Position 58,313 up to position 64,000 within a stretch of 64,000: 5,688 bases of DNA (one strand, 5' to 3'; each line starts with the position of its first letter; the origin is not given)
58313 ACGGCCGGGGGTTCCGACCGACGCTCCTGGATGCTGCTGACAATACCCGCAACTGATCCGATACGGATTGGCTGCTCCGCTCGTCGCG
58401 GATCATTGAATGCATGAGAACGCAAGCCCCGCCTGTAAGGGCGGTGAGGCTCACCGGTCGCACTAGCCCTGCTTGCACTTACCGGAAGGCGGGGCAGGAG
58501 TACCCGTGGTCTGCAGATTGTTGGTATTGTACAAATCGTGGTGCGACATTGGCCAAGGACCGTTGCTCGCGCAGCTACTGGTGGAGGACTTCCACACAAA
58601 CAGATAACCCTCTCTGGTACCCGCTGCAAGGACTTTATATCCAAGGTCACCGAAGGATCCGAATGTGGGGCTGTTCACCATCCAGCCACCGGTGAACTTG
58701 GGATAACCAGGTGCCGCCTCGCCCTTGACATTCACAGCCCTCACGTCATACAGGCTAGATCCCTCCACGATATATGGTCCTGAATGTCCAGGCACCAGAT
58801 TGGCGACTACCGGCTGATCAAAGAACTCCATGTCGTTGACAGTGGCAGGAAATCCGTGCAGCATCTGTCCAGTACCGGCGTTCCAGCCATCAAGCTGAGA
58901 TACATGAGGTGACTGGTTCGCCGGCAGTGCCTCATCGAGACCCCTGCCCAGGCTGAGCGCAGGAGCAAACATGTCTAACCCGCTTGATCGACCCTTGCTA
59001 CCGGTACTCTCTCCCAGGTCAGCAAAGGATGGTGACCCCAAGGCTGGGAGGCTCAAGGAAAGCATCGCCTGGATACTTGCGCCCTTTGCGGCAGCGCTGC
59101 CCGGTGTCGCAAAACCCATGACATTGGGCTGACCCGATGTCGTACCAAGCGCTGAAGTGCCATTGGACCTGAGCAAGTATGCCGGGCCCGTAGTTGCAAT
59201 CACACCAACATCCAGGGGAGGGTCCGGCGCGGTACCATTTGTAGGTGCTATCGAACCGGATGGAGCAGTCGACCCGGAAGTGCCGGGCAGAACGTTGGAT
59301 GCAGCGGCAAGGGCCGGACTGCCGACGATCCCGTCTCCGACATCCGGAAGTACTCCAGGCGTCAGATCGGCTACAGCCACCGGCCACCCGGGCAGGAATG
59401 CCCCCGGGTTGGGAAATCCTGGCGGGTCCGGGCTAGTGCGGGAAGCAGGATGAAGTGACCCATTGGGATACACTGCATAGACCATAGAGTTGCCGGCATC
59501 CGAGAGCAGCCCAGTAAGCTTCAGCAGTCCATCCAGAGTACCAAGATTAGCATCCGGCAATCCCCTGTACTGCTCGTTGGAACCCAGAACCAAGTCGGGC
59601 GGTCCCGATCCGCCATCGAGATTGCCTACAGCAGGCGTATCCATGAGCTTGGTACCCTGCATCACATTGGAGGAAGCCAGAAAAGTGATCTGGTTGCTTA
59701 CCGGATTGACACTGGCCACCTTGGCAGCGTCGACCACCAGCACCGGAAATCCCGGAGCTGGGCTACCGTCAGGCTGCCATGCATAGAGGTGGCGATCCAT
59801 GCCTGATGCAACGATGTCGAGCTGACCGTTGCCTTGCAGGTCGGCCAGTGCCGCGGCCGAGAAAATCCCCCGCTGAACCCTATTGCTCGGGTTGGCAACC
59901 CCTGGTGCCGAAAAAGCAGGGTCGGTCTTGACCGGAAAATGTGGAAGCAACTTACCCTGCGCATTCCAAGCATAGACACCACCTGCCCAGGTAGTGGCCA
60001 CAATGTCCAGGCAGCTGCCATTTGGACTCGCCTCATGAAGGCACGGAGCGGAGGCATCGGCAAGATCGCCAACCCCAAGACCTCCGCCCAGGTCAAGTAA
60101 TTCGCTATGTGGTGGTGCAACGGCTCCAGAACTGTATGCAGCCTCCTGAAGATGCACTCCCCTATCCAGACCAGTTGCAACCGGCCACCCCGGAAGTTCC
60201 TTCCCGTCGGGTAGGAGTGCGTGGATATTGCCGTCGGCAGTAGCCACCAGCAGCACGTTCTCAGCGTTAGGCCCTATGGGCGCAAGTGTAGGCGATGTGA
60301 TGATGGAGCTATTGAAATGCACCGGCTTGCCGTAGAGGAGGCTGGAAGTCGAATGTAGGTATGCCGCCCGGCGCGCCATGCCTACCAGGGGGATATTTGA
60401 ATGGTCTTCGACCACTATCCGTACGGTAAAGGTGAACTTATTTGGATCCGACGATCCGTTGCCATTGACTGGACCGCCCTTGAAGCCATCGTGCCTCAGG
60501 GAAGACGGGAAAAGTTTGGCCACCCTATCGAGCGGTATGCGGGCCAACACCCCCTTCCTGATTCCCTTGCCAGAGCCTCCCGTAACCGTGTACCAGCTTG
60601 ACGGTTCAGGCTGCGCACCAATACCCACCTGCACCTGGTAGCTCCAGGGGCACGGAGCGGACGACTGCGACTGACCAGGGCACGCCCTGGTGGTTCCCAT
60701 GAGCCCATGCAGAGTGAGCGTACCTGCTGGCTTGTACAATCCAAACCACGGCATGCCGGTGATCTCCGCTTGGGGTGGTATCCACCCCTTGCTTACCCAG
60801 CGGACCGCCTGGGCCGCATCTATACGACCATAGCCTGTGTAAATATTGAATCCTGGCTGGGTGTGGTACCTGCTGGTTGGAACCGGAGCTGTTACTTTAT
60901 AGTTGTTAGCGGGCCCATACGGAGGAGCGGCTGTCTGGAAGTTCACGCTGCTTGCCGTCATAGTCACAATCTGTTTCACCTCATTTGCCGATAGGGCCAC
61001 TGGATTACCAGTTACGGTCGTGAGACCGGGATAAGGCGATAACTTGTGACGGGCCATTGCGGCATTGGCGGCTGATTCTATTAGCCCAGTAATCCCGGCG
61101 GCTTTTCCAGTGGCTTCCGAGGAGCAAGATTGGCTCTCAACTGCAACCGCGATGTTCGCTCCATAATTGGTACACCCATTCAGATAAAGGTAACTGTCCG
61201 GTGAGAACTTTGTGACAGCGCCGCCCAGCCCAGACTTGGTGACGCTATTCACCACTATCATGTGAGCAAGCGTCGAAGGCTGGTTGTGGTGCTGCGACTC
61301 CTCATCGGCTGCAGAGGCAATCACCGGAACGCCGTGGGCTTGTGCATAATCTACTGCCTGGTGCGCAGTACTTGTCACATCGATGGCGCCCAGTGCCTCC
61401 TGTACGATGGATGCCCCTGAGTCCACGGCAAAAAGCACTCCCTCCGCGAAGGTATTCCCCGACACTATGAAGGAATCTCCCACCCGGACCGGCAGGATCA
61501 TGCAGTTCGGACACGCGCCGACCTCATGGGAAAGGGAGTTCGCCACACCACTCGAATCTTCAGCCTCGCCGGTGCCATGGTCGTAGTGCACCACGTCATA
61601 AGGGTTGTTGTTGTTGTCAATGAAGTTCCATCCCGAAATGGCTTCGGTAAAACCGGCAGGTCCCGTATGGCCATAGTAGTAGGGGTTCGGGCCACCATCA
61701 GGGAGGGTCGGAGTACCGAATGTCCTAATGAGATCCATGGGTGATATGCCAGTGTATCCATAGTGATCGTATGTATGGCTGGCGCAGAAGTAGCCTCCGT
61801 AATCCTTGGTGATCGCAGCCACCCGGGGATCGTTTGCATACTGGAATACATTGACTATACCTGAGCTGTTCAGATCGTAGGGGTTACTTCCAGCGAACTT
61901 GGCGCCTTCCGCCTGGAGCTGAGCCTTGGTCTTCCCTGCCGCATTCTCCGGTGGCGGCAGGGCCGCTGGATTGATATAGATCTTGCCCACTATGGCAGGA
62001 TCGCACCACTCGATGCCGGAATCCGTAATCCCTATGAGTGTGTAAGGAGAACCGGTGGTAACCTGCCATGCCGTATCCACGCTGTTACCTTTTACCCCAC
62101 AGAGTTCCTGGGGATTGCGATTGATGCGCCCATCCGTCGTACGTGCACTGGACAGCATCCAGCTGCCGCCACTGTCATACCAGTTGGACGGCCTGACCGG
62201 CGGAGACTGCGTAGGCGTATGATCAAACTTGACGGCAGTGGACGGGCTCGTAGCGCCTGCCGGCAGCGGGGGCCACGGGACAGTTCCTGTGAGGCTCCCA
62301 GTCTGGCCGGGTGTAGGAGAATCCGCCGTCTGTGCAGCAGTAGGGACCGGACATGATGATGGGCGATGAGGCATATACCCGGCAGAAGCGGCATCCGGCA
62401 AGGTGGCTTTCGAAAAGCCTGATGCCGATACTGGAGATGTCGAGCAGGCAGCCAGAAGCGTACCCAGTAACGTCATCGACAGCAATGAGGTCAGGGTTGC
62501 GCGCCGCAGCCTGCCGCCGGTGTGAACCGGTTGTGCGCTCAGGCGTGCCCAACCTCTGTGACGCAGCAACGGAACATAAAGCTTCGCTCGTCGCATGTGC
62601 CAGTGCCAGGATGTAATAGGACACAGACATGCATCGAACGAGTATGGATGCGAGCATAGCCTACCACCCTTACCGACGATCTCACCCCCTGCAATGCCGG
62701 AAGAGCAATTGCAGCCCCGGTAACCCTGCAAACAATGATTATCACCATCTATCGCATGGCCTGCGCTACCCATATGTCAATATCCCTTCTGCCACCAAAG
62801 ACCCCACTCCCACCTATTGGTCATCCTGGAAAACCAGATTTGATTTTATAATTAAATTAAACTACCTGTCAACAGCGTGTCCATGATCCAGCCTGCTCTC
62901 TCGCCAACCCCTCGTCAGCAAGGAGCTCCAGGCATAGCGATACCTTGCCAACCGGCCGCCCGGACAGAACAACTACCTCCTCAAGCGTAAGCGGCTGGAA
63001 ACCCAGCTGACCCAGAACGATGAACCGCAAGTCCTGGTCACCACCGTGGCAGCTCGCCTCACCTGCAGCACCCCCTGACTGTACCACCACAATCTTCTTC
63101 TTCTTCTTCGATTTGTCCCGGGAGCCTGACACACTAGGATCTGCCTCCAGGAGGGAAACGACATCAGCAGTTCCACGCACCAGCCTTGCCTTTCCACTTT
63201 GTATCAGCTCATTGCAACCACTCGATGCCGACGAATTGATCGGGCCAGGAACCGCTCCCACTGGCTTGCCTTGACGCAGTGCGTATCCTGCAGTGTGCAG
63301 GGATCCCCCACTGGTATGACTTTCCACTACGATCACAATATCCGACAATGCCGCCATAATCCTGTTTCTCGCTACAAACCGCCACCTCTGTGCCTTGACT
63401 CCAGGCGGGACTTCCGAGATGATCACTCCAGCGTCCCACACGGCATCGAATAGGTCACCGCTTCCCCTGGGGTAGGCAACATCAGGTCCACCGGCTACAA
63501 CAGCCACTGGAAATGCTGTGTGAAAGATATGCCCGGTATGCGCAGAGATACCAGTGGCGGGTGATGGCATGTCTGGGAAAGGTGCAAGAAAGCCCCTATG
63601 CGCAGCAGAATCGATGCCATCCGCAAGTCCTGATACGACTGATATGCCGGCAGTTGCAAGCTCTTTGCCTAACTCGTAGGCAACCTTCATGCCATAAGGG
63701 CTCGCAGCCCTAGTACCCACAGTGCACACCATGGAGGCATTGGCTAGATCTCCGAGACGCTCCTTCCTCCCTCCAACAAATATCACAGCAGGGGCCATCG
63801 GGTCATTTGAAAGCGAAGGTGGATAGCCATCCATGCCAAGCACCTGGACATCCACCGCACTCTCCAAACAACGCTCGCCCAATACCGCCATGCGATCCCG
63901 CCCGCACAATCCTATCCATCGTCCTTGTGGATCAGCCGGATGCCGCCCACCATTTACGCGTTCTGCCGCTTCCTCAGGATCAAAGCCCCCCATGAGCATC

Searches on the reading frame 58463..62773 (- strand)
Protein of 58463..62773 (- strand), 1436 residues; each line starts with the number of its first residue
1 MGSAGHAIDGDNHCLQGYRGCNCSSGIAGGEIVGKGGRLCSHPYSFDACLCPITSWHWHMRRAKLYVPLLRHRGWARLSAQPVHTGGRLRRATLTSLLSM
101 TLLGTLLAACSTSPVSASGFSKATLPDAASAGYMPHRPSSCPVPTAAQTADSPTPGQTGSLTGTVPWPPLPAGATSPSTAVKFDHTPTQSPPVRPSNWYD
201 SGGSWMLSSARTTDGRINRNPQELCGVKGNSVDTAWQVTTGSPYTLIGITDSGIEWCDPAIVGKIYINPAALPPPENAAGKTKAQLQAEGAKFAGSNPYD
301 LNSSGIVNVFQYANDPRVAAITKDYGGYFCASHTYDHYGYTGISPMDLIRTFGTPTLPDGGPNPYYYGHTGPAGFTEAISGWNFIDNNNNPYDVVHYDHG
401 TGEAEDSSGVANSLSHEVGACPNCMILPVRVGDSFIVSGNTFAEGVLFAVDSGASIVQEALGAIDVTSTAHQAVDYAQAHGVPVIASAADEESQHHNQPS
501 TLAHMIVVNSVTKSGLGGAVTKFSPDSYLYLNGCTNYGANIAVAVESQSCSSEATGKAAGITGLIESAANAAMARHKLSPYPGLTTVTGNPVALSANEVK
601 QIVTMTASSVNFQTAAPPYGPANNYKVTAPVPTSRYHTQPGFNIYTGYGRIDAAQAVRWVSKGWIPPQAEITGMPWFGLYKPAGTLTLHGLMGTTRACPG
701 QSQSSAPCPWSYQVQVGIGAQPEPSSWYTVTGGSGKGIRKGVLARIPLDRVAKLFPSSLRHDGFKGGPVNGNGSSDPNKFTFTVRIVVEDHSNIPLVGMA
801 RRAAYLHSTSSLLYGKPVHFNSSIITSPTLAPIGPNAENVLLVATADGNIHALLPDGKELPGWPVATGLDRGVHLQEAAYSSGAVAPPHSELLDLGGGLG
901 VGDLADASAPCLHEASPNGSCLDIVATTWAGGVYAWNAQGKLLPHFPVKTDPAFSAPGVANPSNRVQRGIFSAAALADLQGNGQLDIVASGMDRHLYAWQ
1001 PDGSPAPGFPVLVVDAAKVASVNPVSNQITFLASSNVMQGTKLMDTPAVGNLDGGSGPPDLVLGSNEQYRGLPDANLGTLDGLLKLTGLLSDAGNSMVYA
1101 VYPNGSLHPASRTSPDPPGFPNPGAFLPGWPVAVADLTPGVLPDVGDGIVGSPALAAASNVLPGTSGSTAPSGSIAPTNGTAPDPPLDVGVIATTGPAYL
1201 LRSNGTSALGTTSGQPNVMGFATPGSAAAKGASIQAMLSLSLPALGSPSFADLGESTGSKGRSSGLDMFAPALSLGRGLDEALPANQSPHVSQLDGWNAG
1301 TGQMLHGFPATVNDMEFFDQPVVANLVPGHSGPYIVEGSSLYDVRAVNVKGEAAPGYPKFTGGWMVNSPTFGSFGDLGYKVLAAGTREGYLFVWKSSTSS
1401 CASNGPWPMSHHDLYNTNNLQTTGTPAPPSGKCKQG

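Call 60: search_protein_families(library=pfam, proteins=[window:58463-62773:-], max_evalue=0.00001)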
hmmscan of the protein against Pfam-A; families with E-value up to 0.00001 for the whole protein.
window:58463-62773:- (1436 aa): 1 family
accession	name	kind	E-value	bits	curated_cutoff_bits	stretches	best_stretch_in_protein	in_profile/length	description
PF00082.27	Peptidase_S8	-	6.4e-13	49.1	21.8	1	245-613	4-274/288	Subtilase family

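Call 63: list_cluster_members(proteins=[window:58463-62773:-, window:56751-58211:+, window:55273-56121:-, window:54468-55250:-, window:52397-53350:+, window:49769-52213:-, window:48900-49772:-])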
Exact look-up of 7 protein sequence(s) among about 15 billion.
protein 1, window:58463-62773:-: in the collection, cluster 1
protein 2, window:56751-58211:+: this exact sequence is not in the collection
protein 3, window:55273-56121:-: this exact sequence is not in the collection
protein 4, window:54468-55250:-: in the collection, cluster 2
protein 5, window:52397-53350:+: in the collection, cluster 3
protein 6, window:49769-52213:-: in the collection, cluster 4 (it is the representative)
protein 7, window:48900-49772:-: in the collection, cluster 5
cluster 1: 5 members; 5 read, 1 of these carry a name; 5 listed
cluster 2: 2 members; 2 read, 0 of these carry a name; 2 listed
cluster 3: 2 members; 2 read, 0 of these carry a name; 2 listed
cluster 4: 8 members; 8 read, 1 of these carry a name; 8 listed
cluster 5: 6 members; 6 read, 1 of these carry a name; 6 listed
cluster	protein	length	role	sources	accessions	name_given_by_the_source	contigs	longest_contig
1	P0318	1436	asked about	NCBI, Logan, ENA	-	-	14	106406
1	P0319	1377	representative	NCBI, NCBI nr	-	-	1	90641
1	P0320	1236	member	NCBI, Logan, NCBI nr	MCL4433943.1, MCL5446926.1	MAG: S8 family serine peptidase [Actinobacteria bacterium] | S8 family serine peptidase [Actinomycetota bacterium]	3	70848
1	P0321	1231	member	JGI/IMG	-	-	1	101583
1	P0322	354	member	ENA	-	-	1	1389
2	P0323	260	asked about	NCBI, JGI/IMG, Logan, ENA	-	-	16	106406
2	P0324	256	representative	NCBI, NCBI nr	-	-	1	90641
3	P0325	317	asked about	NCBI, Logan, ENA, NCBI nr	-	-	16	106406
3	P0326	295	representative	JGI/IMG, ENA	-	-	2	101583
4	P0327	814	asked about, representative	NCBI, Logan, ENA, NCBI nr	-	-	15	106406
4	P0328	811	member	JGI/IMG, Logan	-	-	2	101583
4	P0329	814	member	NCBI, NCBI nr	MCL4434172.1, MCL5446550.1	MAG: phosphoribosylformylglycinamidine synthase subunit PurL [Actinobacteria bacterium] | phosphoribosylformylglycinamidine synthase subunit PurL [Actinomycetota bacterium]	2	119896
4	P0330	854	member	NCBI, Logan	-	-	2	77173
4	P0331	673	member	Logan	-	-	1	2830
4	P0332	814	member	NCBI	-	-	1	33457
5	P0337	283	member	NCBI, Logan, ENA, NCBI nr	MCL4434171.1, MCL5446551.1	MAG: PHP domain-containing protein [Actinobacteria bacterium] | PHP domain-containing protein [Actinomycetota bacterium]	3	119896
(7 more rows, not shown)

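Call 64: find_encoding_contigs(protein=P0337, flank=10000, max_places=4)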
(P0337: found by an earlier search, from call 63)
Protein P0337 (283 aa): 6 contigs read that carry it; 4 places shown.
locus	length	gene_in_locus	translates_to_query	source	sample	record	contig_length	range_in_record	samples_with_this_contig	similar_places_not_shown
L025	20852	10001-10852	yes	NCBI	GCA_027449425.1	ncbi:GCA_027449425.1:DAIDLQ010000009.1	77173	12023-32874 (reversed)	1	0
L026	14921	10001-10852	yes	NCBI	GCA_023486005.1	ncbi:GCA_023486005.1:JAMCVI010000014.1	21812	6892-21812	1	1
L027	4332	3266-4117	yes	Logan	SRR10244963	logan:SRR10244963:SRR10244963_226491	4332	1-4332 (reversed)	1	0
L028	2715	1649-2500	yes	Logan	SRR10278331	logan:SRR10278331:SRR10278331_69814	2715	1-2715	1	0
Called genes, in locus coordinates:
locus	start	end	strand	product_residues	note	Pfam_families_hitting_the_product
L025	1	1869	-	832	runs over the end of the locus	PF00005:ABC_tran, PF13304:AAA_21 (faint), PF01590:GAF (weak), PF13185:GAF_2, PF00512:HisKA, PF02518:HATPase_c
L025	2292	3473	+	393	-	PF00108:Thiolase_N, PF02803:Thiolase_C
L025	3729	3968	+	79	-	PF06781:CrgA (weak)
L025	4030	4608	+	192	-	PF00117:GATase, PF07722:Peptidase_C26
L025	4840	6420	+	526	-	PF00389:2-Hacid_dh, PF02826:2-Hacid_dh_C, PF03446:NAD_binding_2 (weak), PF19304:PGDH_inter, PF01842:ACT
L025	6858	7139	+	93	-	-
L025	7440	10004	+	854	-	PF18072:FGAR-AT_linker, PF00586:AIRS, PF02769:AIRS_C, PF00586:AIRS, PF02769:AIRS_C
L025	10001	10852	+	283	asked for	PF02811:PHP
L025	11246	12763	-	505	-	PF00180:Iso_dh, PF18324:Isocitrate_DH_C_bact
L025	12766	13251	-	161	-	-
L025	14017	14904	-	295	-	PF05257:CHAP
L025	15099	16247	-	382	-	PF22660:RS_preATP-grasp-like, PF02222:ATP-grasp, PF17769:PurK_C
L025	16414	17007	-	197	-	-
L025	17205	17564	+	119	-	PF01521:Fe-S_biosyn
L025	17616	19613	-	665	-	PF01642:MM_CoA_mutase, PF02310:B12-binding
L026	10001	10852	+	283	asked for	PF02811:PHP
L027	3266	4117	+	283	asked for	PF02811:PHP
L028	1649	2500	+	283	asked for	PF02811:PHP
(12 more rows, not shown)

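Call 79: find_encoding_contigs(protein=P0318, flank=10000, max_places=5)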
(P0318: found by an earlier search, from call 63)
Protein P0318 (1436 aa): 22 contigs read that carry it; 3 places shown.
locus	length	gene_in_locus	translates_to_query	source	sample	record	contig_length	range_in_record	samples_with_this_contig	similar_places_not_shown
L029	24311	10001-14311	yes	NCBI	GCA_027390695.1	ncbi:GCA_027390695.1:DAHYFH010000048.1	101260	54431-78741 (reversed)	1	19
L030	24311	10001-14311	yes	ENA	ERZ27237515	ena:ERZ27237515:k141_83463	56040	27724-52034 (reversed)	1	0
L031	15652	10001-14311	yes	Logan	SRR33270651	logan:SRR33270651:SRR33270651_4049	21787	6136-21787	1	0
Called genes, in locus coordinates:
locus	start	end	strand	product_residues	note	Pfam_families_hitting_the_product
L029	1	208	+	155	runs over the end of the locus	PF13686:DrsE_2, PF02635:DsrE (faint)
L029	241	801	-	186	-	-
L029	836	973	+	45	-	-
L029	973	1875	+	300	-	PF00459:Inositol_P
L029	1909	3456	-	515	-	-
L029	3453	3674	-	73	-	-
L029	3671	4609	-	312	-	PF01040:UbiA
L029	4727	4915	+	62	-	-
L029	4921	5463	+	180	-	PF05685:Uma2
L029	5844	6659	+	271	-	PF00072:Response_reg, PF00196:GerE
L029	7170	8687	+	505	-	PF13541:ChlI, PF01078:Mg_chelatase, PF00158:Sigma54_activat (faint), PF07728:AAA_5 (faint), PF00493:MCM, PF13335:Mg_chelatase_C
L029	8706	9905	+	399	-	PF02481:DNA_processg_A, PF18306:LDcluster4 (faint), PF02481:DNA_processg_A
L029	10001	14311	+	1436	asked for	PF00082:Peptidase_S8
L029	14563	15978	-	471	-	PF00206:Lyase_1, PF10415:FumaraseC_C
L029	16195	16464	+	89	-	-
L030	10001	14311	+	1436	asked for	PF00082:Peptidase_S8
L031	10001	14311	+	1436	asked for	PF00082:Peptidase_S8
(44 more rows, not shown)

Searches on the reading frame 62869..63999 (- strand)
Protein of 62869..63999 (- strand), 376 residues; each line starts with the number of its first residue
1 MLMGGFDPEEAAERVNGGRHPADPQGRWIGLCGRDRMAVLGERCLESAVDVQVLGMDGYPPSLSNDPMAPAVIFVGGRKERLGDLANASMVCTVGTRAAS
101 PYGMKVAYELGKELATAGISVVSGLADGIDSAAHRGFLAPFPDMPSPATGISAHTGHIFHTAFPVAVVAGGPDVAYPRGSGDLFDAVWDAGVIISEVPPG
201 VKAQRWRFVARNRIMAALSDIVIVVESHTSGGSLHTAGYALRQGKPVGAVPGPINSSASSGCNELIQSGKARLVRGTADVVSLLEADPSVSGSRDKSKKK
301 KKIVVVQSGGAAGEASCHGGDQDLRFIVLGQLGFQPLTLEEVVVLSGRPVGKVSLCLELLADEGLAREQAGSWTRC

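Call 60: search_protein_families(library=pfam, proteins=[window:62869-63999:-], max_evalue=0.00001)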
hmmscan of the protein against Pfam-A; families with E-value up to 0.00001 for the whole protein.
window:62869-63999:- (376 aa): 2 families
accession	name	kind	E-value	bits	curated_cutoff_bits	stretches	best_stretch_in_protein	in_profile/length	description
PF02481.21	DNA_processg_A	-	3.2e-54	183.8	29.6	2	152-272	88-209/212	DNA recombination-mediator protein A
PF18306.6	LDcluster4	-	1.1e-07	32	26.3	0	91-137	4-51/151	SLOG cluster4 family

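Call 61: find_encoding_contigs(protein=window:62869-63999:-, flank=10000, max_places=6)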
Protein window:62869-63999:- (376 aa): no gene with exactly this product is on record in the collection.
